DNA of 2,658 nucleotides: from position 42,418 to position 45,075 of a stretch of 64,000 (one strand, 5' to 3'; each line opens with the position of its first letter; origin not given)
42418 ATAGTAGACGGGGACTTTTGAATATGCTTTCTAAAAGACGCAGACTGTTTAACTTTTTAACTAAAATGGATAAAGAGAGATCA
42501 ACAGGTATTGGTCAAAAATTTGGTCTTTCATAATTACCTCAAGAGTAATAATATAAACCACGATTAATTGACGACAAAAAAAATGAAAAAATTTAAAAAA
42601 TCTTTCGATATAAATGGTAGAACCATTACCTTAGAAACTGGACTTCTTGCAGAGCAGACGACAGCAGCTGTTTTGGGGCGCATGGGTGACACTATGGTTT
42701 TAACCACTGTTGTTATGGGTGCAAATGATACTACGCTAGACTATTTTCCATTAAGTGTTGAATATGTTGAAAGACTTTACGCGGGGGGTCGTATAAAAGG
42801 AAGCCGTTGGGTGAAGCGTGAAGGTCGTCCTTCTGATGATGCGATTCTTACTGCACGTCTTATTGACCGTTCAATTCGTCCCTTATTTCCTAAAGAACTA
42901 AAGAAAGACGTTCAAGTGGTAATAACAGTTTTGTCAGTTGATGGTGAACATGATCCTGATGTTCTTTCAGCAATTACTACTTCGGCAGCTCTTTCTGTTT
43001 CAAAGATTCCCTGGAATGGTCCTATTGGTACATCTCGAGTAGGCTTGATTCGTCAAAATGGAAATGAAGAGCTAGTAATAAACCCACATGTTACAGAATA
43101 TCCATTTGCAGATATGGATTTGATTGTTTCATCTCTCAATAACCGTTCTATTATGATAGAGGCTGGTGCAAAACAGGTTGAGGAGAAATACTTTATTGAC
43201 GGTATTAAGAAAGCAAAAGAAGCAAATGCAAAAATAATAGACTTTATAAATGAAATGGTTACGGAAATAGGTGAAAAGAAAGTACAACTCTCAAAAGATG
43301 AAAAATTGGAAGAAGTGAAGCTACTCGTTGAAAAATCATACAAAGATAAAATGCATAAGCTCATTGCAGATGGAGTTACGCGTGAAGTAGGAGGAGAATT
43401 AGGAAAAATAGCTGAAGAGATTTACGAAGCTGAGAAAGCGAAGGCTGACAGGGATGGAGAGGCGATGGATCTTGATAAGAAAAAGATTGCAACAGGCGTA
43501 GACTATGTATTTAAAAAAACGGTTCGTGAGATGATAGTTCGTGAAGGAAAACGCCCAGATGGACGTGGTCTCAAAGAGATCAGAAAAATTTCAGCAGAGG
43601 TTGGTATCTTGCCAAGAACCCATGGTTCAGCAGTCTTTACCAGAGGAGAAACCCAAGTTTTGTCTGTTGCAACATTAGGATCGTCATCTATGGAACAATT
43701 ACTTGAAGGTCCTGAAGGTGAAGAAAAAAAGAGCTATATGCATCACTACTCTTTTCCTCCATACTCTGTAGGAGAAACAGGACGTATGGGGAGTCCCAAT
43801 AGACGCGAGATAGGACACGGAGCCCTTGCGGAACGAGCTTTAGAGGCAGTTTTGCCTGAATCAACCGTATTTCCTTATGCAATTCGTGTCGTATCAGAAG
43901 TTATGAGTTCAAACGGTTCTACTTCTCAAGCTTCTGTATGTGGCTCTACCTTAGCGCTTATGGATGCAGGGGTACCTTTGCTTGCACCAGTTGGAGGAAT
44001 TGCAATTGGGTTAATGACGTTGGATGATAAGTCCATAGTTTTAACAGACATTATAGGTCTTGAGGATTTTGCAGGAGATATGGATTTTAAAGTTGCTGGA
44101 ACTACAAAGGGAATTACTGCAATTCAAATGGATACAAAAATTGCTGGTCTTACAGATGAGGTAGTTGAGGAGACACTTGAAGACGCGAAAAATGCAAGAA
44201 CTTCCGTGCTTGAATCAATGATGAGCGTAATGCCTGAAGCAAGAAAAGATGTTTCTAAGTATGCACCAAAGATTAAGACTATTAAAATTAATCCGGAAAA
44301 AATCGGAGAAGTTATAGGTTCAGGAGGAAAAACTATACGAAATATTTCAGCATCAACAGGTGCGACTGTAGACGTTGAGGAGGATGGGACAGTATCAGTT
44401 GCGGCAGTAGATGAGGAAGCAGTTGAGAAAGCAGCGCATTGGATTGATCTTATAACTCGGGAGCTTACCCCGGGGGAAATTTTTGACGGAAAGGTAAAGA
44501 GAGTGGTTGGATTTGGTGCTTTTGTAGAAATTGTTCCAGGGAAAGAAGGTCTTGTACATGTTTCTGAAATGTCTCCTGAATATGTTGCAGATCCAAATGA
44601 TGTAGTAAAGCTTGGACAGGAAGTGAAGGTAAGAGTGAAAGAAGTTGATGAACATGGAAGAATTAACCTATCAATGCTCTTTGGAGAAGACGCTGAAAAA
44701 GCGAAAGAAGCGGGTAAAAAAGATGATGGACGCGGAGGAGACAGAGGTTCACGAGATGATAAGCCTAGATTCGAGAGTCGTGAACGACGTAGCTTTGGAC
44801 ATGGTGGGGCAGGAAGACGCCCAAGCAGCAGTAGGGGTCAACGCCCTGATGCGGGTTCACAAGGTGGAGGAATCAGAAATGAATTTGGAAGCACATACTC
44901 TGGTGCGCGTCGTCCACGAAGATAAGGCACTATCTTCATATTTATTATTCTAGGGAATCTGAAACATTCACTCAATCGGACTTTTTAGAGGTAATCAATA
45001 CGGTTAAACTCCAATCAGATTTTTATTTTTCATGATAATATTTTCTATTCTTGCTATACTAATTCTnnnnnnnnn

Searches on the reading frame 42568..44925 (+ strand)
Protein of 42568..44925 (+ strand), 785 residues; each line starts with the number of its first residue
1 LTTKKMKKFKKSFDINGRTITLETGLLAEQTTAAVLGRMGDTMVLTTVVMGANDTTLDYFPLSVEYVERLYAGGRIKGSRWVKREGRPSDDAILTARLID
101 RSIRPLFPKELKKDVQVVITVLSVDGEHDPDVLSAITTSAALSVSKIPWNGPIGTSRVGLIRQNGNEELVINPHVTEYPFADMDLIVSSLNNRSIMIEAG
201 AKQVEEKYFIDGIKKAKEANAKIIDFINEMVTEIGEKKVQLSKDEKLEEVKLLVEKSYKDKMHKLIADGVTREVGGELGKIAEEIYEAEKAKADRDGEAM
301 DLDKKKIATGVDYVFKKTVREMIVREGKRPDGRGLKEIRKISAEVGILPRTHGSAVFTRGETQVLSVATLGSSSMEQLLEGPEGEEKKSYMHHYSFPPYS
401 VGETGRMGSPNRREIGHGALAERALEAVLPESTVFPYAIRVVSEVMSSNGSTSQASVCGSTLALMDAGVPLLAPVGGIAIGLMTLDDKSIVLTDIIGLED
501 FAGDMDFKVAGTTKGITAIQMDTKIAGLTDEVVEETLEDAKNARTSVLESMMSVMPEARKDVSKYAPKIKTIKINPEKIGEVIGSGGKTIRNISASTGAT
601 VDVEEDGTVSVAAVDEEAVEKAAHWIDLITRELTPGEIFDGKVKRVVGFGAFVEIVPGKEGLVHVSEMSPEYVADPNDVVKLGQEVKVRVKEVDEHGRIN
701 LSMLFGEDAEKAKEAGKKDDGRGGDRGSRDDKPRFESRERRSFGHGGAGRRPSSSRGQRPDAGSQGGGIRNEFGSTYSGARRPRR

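Call 58: search_protein_families(library=pfam, proteins=[window:42568-44925:+], max_evalue=0.00001)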
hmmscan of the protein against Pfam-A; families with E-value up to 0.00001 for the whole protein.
window:42568-44925:+ (785 aa): 5 families
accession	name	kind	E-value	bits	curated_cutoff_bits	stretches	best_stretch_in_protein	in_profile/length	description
PF01138.27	RNase_PH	-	7.3e-57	191.8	25.5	2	337-470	1-130/130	3' exoribonuclease family, domain 1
PF00575.29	S1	-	1.1e-20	74.2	22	1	634-703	3-73/74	S1 RNA binding domain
PF00013.35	KH_1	-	4.2e-11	42.9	21.5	1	570-626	2-64/66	KH domain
PF03725.20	RNase_PH_C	-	3e-09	37.1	20.8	0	151-219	1-67/67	3' exoribonuclease family, domain 2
PF23459.1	S1_RRP5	-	3.2e-07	31.2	27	1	633-695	1-63/72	RRP5 S1 domain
